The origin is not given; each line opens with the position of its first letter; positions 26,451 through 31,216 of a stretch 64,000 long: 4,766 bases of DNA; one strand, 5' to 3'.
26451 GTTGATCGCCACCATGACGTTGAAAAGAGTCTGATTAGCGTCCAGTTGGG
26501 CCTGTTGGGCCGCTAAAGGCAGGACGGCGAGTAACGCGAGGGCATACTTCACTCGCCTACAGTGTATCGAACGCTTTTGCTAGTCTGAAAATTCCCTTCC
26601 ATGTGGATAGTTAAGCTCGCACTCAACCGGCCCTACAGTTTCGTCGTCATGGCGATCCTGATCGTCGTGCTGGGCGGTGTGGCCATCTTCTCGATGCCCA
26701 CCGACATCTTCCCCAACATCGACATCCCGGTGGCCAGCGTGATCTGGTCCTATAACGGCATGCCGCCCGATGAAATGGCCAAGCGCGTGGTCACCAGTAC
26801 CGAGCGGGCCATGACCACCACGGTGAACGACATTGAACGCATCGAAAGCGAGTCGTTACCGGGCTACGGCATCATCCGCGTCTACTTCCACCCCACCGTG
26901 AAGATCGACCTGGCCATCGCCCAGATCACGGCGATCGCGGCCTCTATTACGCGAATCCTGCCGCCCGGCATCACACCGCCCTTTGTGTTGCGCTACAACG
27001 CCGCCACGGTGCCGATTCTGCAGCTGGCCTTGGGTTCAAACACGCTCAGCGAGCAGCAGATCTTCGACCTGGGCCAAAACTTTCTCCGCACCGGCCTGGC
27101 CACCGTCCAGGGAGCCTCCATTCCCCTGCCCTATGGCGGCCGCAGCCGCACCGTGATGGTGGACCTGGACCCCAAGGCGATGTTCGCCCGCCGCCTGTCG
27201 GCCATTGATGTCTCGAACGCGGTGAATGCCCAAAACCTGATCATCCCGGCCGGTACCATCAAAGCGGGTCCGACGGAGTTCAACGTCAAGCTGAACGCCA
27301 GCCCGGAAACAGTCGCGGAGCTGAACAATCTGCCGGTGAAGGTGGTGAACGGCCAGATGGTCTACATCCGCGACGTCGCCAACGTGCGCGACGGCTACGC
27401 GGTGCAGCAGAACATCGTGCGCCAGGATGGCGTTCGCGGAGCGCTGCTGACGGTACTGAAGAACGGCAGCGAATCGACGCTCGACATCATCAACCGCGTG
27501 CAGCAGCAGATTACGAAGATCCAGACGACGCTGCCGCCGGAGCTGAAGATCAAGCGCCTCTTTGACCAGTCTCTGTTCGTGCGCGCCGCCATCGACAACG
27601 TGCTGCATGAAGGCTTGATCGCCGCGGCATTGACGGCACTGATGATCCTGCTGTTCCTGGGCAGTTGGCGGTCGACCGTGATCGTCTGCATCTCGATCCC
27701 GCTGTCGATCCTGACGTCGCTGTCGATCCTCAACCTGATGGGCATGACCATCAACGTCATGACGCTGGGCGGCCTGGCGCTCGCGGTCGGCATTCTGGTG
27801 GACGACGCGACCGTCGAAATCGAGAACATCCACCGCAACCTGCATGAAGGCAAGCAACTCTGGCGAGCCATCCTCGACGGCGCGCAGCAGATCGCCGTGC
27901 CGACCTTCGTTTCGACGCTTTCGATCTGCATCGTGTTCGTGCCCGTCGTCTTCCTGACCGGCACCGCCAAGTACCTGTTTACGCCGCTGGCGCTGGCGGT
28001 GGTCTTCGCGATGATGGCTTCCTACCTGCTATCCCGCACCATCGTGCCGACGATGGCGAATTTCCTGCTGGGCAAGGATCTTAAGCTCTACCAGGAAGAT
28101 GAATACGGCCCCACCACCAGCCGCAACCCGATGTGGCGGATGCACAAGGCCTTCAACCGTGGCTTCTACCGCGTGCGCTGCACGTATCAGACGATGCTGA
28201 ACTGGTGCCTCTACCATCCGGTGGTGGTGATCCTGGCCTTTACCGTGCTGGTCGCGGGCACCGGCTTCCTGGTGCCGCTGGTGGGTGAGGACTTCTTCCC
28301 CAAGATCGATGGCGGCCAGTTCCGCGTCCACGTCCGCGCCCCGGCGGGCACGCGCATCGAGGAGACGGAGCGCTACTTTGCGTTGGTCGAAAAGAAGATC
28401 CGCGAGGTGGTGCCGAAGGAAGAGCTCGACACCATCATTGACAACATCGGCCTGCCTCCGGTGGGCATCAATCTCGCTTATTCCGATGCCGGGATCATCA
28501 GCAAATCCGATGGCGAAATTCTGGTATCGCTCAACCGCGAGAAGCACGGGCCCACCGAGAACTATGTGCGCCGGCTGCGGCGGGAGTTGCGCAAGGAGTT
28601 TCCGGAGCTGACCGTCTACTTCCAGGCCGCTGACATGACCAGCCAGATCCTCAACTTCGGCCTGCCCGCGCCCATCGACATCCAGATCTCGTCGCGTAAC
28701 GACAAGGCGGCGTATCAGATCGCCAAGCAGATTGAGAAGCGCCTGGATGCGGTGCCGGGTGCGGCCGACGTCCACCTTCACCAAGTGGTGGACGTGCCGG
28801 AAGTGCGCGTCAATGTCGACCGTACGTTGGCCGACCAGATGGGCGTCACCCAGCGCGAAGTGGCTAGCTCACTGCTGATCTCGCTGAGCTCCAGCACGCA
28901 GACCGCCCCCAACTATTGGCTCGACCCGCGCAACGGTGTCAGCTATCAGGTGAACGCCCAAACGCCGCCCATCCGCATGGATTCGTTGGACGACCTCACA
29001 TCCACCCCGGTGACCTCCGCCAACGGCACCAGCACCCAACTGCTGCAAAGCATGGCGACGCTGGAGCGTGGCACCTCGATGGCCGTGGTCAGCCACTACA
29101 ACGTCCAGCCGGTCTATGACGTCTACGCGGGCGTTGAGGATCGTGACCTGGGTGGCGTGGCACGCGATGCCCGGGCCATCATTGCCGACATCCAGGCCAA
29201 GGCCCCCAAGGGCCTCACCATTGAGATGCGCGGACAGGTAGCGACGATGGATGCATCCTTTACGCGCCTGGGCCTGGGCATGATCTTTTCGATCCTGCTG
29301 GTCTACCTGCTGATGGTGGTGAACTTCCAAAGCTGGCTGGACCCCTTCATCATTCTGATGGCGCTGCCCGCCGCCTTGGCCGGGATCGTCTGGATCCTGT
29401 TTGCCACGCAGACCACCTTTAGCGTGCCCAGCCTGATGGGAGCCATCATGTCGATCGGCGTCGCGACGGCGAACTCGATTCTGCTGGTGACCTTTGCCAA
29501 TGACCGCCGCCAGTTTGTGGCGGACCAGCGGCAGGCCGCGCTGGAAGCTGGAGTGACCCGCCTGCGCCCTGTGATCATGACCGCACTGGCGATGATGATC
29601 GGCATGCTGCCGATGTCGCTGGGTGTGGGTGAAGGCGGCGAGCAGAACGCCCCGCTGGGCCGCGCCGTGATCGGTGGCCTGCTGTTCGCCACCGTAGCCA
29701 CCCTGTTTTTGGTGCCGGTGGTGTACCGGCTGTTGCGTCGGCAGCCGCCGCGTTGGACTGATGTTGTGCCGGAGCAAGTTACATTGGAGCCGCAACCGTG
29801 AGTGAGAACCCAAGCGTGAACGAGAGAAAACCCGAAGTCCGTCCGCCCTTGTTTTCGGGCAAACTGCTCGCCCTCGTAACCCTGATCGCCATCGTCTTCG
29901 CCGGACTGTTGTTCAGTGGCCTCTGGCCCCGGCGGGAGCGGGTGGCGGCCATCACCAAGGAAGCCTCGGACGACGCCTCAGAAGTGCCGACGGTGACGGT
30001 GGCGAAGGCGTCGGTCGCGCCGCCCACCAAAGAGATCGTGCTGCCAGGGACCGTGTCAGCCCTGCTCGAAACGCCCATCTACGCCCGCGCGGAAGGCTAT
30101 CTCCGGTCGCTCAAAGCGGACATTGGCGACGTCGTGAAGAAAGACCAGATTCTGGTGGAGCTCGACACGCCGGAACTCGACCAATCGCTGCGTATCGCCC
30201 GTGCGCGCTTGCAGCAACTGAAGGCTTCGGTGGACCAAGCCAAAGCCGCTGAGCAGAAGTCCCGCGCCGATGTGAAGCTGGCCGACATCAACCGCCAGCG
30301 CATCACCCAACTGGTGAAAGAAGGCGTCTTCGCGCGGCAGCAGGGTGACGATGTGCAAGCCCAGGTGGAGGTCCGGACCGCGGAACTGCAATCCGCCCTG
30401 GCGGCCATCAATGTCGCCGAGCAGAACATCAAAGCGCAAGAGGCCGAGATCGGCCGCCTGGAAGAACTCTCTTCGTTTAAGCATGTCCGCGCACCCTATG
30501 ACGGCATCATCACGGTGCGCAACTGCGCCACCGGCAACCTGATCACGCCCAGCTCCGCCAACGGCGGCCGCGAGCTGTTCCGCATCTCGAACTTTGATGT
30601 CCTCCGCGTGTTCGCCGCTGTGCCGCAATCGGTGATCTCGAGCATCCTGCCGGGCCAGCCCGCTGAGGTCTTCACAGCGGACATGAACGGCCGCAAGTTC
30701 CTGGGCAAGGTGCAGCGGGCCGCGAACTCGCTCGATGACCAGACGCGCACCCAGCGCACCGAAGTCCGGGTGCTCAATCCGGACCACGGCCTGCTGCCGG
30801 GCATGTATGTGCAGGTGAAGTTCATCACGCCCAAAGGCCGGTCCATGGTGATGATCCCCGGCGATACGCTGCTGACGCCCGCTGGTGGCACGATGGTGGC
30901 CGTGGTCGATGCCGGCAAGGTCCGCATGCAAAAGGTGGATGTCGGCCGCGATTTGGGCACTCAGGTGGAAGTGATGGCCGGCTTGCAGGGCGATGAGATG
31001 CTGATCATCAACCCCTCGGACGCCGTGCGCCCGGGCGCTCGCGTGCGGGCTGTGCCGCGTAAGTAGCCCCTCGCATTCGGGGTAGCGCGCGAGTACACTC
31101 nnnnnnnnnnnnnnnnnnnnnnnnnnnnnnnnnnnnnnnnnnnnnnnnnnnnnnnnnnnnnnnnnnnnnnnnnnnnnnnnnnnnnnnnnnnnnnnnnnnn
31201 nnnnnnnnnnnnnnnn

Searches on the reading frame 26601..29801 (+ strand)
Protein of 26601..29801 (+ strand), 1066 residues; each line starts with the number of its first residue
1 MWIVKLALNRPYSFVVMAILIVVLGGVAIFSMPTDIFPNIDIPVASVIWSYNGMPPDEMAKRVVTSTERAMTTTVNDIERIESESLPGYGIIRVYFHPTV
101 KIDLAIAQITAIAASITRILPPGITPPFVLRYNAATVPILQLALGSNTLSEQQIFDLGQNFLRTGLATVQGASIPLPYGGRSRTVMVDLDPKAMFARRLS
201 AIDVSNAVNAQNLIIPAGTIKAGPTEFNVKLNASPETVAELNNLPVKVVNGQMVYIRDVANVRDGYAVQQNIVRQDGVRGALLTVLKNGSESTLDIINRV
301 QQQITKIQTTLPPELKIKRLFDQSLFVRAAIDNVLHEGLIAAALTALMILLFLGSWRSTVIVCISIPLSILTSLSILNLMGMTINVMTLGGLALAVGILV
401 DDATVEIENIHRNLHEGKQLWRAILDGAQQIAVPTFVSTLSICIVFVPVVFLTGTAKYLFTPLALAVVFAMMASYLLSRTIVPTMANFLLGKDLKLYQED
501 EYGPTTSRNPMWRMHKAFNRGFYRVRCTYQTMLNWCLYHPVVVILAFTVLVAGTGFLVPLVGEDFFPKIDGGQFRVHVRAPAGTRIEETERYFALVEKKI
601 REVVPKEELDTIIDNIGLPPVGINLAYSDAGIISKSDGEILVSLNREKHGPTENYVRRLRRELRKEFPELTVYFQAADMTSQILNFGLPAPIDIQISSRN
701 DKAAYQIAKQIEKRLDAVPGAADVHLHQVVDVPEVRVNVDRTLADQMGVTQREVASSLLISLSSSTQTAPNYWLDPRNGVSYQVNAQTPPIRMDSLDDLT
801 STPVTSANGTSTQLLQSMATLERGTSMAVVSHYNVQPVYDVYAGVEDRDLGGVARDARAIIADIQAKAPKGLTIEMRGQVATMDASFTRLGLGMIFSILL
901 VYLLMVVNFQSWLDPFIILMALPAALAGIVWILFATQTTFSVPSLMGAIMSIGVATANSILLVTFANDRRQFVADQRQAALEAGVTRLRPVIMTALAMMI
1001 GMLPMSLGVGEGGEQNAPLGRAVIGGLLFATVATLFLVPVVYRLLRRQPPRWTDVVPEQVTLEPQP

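Call 68: search_protein_families(library=pfam, proteins=[window:26601-29801:+], max_evalue=0.00001)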
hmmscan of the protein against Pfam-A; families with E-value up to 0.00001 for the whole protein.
window:26601-29801:+ (1066 aa): 1 family
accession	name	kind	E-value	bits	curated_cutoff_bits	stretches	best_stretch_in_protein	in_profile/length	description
PF00873.25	ACR_tran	-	3.1e-212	707.6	28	1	3-1045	1-1020/1021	AcrB/AcrD/AcrF family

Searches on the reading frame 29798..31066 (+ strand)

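Call 68: search_protein_families(library=pfam, proteins=[window:29798-31066:+], max_evalue=0.00001)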
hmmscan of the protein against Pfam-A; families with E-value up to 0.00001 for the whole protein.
window:29798-31066:+ (422 aa): 2 families
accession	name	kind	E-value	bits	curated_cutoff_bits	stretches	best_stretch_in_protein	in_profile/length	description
PF16576.10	HlyD_D23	-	2e-26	93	30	1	149-338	36-214/214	Barrel-sandwich domain of CusB or HlyD membrane-fusion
PF13437.12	HlyD_3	-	1.1e-11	45.8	22.2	1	230-335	2-106/106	HlyD family secretion protein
